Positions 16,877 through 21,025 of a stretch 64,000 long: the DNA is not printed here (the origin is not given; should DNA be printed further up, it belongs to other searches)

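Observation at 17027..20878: Pls/PosA-type membrane NRPS whose adenylation code reads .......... (lysine-like)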

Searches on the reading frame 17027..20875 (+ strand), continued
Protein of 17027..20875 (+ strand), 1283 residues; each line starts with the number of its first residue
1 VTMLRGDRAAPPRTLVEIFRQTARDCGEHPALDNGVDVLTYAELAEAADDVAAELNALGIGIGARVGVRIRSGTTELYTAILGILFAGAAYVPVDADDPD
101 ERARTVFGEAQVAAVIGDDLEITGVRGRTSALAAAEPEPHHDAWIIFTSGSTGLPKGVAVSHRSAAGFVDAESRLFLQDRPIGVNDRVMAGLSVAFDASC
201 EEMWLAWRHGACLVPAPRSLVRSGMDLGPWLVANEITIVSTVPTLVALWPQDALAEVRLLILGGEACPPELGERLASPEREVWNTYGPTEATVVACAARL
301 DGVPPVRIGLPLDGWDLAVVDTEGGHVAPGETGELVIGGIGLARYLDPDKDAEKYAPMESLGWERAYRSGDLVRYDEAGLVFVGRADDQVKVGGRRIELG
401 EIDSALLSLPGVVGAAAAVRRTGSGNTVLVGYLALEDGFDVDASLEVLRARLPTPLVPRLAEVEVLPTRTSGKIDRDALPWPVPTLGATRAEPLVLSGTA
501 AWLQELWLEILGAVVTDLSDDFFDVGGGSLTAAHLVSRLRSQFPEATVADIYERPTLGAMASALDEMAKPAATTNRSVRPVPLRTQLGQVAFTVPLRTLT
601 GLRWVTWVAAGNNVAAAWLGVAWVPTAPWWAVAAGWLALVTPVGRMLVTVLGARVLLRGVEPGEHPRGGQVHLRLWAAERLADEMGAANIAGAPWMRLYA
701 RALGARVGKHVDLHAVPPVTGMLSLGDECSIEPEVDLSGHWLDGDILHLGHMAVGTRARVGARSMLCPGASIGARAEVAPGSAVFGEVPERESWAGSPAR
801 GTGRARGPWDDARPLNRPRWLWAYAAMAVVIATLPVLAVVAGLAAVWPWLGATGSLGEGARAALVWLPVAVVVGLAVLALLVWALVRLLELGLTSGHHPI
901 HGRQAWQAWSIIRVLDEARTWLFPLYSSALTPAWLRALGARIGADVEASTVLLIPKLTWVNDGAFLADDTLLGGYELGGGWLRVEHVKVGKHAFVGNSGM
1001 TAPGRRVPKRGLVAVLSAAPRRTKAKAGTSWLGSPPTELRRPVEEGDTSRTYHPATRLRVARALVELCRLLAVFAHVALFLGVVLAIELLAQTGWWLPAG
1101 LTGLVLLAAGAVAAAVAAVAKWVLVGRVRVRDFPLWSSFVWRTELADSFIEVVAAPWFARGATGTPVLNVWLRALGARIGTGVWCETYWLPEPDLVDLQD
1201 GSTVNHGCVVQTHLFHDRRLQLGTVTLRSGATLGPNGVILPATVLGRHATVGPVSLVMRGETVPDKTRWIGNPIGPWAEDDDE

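Call 5: search_solved_structures(query=window:17027-20875:+, max_evalue=1e-20, show_alignments=2)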
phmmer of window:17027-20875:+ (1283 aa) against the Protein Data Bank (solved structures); distinct sequences matched with E-value up to 1e-20: 76 (the best 60 are shown).
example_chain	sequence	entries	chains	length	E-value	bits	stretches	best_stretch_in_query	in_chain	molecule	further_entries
7wew_A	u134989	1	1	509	2.1e-181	608.6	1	11-485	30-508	Epsilon-poly-L-lysine synthase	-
6mfz_A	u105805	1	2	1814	4.9e-103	348.9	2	10-561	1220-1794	Linear gramicidin synthase subunit A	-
9be3_A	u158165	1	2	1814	6.1e-103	348.6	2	10-561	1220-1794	Linear gramicidin synthase subunit A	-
9meh_A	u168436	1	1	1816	6.2e-103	348.6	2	10-561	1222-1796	Linear gramicidin synthase subunit A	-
9be4_A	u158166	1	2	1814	2.4e-102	346.6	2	10-561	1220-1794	Linear gramicidin synthase subunit A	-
6mfy_A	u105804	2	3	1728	7.8e-95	321.8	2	10-488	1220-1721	Linear gramicidin synthase subunit A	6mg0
8xjz_C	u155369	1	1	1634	1.6e-91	310.8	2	29-564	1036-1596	Peptide synthetase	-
5u89_A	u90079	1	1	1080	7.5e-65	222.4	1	137-576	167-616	Amino acid adenylation domain protein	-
8jbr_A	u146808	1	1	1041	3.3e-62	213.7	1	17-565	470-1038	McyA protein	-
4zxh_A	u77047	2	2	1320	1.7e-61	211.3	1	23-562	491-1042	ABBFA_003403 | Tyrocidine synthetase 3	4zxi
9bfd_A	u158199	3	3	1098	2.2e-59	204.3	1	17-561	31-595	Tyrocidine synthase 1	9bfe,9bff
8g95_A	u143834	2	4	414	3.5e-58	200.3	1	14-387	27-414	Dimodular nonribosomal peptide synthase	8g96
8g97_A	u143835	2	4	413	1.3e-57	198.5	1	14-385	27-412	Dimodular nonribosomal peptide synthase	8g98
9bfd_B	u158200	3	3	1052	2.6e-57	197.4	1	11-563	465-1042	Tyrocidine synthase 2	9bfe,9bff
7ly4_E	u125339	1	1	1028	3.4e-56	193.8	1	10-568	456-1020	BmdB, bacillamide NRPS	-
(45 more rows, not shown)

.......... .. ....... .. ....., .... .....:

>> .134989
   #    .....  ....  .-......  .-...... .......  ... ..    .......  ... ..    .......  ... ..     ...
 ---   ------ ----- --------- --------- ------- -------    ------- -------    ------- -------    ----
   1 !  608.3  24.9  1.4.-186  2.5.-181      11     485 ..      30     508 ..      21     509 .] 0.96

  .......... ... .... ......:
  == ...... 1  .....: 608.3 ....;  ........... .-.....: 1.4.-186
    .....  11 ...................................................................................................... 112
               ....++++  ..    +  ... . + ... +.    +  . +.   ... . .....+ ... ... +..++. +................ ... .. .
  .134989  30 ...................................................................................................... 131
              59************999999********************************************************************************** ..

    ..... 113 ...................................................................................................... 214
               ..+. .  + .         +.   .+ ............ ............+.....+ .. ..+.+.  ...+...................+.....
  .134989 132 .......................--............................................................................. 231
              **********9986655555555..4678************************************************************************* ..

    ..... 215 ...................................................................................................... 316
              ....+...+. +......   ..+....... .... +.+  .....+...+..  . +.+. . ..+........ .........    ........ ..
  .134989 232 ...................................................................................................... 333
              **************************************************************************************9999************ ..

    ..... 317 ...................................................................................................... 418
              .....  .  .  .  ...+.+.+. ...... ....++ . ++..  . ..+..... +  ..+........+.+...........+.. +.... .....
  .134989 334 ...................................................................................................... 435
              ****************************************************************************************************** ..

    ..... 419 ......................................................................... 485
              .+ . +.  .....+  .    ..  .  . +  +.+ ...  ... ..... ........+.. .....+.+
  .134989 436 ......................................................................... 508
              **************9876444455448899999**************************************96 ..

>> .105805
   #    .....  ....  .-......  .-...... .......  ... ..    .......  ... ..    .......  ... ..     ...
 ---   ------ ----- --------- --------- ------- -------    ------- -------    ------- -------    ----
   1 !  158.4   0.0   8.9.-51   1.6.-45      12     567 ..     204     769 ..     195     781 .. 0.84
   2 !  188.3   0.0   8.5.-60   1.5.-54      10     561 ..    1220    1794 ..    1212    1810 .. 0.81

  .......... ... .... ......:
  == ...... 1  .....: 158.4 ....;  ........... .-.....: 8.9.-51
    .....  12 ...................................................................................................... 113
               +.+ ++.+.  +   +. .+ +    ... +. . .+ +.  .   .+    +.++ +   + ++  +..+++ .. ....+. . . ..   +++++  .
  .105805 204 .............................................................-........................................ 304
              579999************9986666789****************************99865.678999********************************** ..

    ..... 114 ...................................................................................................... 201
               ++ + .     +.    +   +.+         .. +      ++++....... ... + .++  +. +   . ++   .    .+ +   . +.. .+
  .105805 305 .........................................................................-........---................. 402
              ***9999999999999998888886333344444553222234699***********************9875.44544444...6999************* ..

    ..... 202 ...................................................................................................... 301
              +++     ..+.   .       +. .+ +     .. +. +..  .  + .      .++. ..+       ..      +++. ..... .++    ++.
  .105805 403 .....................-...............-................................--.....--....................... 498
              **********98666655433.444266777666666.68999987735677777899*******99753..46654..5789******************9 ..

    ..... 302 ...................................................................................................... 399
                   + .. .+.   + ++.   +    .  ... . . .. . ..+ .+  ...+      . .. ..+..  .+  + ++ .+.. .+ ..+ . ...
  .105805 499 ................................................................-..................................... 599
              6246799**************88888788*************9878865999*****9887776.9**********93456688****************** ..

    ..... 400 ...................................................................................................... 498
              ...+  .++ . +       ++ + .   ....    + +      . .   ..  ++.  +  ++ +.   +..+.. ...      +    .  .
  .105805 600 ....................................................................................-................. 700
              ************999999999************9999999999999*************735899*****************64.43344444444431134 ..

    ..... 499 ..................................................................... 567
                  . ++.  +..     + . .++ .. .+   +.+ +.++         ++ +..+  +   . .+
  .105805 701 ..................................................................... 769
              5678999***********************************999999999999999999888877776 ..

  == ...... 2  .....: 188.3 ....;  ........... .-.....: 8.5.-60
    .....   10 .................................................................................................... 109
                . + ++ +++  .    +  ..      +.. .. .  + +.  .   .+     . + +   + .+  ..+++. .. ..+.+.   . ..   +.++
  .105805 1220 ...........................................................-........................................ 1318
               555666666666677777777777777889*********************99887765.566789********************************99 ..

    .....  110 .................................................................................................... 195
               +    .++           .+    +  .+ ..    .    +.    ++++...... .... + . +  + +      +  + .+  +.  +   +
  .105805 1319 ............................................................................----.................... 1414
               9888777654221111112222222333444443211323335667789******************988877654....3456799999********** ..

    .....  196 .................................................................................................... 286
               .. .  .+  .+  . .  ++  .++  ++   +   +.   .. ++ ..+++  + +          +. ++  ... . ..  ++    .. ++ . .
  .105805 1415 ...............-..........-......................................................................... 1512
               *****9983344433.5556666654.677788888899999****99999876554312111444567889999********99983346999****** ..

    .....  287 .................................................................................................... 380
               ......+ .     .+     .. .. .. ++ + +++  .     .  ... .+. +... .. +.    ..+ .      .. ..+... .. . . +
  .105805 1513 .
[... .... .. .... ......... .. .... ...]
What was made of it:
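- Structure match: the best PDB hit is the Pls A domain 7WEW, E 2e-181 (call 5).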
